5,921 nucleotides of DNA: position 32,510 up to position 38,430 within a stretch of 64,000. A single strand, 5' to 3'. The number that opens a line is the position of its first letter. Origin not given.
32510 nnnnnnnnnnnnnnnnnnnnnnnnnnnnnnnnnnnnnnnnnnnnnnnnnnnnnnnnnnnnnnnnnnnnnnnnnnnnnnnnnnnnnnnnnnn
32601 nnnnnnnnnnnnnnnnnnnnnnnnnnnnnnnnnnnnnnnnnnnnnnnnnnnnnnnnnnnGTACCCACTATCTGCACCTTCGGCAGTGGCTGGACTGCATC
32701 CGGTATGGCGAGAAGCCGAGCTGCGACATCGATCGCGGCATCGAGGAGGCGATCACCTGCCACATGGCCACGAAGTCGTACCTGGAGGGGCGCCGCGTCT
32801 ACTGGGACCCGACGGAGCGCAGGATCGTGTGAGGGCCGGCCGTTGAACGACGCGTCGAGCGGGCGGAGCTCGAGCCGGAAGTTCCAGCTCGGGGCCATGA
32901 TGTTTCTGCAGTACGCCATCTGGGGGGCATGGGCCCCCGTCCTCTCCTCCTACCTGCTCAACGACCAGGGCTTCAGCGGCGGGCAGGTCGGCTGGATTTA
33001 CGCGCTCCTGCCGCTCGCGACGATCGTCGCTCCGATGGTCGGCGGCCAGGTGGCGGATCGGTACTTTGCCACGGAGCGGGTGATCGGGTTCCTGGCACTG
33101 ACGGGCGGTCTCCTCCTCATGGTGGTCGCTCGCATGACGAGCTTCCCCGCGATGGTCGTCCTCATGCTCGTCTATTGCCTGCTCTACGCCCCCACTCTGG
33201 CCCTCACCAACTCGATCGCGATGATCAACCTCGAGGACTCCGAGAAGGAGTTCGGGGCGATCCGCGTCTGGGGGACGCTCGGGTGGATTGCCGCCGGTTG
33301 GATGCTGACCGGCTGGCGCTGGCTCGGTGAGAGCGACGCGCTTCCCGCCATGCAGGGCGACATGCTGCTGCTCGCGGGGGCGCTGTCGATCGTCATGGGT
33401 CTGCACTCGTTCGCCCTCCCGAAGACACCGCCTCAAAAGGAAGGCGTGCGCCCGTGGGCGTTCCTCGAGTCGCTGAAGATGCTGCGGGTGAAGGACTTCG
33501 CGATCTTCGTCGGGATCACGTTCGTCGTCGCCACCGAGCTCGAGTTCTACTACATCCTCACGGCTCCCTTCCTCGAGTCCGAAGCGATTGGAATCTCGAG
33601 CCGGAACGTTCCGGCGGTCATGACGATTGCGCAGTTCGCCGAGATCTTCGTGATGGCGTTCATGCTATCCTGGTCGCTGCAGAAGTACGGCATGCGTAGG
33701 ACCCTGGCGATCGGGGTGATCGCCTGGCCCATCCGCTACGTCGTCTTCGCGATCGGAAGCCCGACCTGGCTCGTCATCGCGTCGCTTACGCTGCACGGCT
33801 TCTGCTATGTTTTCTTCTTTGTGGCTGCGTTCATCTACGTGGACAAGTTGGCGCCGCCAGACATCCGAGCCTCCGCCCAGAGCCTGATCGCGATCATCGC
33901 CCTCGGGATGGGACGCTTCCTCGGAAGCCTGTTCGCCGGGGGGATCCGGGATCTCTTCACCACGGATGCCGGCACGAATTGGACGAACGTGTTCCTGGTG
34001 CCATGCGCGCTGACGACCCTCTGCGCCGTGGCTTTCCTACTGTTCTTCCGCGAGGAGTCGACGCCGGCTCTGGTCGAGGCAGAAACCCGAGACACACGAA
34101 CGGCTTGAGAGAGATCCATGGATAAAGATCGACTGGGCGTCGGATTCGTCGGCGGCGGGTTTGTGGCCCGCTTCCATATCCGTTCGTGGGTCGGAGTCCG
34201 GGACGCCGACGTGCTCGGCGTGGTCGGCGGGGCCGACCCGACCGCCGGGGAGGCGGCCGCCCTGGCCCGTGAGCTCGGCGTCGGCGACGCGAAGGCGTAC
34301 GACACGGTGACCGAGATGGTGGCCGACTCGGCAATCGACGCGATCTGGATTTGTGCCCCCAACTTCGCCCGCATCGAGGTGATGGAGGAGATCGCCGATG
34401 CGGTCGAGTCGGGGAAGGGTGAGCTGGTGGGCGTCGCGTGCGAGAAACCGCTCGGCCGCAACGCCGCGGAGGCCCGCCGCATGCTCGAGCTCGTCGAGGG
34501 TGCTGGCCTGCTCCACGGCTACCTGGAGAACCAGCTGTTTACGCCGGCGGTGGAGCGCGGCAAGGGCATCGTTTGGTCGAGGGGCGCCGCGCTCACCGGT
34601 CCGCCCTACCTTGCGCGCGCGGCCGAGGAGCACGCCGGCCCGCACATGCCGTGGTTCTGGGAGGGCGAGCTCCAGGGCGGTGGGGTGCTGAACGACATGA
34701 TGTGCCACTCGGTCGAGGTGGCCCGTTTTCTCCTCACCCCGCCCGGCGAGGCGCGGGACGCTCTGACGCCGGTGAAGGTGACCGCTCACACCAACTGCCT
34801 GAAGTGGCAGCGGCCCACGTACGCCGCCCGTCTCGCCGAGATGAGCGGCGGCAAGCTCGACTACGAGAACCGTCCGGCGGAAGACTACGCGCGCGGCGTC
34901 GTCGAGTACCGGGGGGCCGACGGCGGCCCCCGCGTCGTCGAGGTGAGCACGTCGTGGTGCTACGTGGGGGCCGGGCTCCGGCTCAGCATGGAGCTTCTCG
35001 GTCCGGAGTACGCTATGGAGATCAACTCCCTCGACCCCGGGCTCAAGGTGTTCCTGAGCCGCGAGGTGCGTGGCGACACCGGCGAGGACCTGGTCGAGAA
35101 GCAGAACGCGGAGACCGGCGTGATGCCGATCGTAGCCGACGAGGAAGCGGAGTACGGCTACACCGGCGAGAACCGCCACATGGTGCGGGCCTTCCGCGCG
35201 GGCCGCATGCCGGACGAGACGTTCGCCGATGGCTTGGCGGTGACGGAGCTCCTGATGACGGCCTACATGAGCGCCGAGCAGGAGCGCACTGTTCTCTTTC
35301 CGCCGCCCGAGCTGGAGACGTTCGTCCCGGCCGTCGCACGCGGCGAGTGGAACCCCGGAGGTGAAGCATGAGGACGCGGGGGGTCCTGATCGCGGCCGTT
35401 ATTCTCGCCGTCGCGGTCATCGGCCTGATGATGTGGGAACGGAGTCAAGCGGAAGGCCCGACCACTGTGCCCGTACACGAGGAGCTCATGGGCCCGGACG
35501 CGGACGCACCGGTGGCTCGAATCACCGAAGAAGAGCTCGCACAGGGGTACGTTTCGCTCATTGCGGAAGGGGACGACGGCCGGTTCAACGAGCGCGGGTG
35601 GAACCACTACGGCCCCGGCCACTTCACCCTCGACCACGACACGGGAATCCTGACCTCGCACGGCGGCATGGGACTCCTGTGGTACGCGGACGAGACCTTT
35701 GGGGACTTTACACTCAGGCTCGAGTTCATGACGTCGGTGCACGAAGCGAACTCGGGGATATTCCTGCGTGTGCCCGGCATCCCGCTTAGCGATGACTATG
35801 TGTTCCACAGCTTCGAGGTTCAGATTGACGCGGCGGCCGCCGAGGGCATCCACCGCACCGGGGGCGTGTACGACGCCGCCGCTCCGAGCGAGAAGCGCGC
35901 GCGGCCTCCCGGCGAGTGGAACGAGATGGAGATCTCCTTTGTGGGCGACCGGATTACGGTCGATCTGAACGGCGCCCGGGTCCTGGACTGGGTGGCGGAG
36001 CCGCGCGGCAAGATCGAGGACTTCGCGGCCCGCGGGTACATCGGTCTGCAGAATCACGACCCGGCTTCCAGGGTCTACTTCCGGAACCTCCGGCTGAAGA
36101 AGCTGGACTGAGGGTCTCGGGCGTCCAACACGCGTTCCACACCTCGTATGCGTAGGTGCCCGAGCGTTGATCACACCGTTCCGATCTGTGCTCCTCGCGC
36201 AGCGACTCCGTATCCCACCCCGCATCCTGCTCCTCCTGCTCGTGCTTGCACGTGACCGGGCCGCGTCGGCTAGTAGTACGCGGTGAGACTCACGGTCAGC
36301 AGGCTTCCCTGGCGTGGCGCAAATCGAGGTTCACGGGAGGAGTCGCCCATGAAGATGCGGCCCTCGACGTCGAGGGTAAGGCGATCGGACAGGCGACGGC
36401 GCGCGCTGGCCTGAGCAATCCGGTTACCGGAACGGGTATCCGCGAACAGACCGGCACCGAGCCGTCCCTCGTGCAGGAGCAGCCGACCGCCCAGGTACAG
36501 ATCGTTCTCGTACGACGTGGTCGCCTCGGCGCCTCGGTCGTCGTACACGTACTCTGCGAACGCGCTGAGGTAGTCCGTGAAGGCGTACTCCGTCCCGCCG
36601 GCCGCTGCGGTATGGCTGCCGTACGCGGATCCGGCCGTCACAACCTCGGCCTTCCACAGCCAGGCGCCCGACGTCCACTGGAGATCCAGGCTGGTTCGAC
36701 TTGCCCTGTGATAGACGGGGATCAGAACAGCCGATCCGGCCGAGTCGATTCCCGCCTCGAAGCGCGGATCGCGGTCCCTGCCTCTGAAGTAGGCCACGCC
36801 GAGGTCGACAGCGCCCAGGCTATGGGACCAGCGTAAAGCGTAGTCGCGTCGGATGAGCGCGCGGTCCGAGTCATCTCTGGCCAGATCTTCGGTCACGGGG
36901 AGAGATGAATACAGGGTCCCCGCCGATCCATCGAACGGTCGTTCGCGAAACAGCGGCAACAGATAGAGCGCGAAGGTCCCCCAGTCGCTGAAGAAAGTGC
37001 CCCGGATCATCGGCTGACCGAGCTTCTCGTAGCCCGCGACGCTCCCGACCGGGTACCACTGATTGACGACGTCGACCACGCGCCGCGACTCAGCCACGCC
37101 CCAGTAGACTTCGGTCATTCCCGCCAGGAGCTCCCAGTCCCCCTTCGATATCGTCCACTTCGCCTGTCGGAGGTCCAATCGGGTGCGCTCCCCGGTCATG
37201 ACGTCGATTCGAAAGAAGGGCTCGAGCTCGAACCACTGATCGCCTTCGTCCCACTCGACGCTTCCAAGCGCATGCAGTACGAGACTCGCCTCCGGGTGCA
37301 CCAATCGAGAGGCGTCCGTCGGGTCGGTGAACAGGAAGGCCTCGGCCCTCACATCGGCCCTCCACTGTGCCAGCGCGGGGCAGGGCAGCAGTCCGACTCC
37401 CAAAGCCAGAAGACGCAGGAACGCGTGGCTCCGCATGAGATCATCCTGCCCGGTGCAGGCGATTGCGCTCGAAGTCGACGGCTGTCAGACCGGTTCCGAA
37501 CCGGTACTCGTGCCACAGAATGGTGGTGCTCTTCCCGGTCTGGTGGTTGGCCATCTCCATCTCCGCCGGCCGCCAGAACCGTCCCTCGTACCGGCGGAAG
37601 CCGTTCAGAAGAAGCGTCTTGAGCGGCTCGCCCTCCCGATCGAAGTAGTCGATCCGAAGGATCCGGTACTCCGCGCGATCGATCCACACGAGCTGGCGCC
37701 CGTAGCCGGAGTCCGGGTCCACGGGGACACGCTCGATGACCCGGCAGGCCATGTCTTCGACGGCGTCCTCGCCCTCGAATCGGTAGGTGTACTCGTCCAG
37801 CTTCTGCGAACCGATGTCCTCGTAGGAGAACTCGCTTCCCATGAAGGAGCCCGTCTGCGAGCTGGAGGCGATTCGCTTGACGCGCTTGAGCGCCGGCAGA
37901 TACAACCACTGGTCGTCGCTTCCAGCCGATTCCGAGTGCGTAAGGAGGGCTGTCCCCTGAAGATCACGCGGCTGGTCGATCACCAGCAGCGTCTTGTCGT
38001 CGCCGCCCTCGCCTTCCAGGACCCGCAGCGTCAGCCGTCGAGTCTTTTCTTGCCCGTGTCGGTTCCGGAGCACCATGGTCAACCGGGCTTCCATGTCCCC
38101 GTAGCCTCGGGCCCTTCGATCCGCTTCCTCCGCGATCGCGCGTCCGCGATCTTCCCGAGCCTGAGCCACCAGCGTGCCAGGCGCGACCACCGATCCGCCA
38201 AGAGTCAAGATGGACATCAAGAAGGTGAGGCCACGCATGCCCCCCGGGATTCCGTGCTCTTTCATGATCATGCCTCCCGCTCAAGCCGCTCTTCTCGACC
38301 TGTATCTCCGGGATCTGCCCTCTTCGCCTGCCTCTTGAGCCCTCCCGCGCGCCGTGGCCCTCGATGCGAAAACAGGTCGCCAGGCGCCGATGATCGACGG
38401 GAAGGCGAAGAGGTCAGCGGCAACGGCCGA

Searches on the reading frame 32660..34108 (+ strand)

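Call 9: search_protein_families(library=pfam, proteins=[window:32660-34108:+], max_evalue=0.001)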
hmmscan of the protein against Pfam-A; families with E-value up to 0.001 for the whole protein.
window:32660-34108:+ (482 aa): 4 families
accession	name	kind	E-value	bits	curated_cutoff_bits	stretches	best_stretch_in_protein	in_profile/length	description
PF03825.22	Nuc_H_symport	-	8.1e-100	335.1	25.9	1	74-466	4-398/400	Nucleoside H+ symporter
PF12832.13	MFS_1_like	-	4.3e-44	151.5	25.2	1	76-434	3-366/373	MFS_1 like family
PF07690.21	MFS_1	-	1.2e-22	80.7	33.4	2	296-476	14-185/347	Major Facilitator Superfamily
PF01306.25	LacY_symp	-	3.7e-07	29.7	24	1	75-465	10-401/413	LacY proton/sugar symporter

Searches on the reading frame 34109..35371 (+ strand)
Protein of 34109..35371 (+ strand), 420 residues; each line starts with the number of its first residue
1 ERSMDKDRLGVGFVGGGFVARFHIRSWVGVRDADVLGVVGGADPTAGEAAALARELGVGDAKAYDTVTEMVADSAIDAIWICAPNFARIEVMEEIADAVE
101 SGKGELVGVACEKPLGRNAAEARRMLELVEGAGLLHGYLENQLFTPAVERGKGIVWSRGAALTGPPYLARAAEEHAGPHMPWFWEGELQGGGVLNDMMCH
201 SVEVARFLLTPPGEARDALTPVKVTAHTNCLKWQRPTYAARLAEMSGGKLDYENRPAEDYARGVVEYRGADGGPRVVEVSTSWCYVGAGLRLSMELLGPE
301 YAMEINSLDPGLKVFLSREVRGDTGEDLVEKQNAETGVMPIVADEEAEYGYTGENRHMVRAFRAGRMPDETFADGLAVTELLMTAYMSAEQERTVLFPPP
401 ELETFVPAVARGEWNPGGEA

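Call 9: search_protein_families(library=pfam, proteins=[window:34109-35371:+], max_evalue=0.001)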
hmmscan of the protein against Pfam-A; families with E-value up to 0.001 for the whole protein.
window:34109-35371:+ (420 aa): 3 families
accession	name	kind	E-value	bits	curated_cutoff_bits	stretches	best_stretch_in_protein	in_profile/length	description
PF01408.29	GFO_IDH_MocA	-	1.1e-14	55.5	24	1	10-134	2-114/120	Oxidoreductase family, NAD-binding Rossmann fold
PF22725.1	GFO_IDH_MocA_C3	-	1.9e-08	34.8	27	1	164-295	14-115/124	GFO/IDH/MocA C-terminal domain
PF02894.22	GFO_IDH_MocA_C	-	4e-05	23.9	22.9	1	187-395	36-216/218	Oxidoreductase family, C-terminal alpha/beta domain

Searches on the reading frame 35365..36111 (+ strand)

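Call 9: search_protein_families(library=pfam, proteins=[window:35365-36111:+], max_evalue=0.001)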
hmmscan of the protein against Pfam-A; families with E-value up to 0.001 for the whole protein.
window:35365-36111:+ (248 aa): 1 family
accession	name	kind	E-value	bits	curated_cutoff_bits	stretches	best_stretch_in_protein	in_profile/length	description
PF06439.18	3keto-disac_hyd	-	1.7e-36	126.4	26.8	1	75-245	10-187/187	3-keto-disaccharide hydrolase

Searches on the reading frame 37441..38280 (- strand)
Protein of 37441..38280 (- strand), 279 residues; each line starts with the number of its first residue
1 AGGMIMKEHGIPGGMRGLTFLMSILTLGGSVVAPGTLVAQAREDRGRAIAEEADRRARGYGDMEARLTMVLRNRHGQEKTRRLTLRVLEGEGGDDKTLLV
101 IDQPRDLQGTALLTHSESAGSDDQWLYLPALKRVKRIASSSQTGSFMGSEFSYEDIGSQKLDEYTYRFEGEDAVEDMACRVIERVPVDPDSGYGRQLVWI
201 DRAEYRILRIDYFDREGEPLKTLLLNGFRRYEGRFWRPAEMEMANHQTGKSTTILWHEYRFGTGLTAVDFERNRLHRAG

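Call 9: search_protein_families(library=pfam, proteins=[window:37441-38280:-], max_evalue=0.001)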
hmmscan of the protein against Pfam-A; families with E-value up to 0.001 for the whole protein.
window:37441-38280:- (279 aa): 3 families
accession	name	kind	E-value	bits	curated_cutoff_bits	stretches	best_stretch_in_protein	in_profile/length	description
PF17131.11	LolA_like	-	2e-60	204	30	1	93-277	1-184/184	Outer membrane lipoprotein-sorting protein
PF07044.18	DUF1329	-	3.8e-08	33.5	23.1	1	97-155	143-206/368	Protein of unknown function (DUF1329)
PF03888.20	MucB_RseB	-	3.6e-06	27.1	22.3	1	158-223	95-158/178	MucB/RseB N-terminal domain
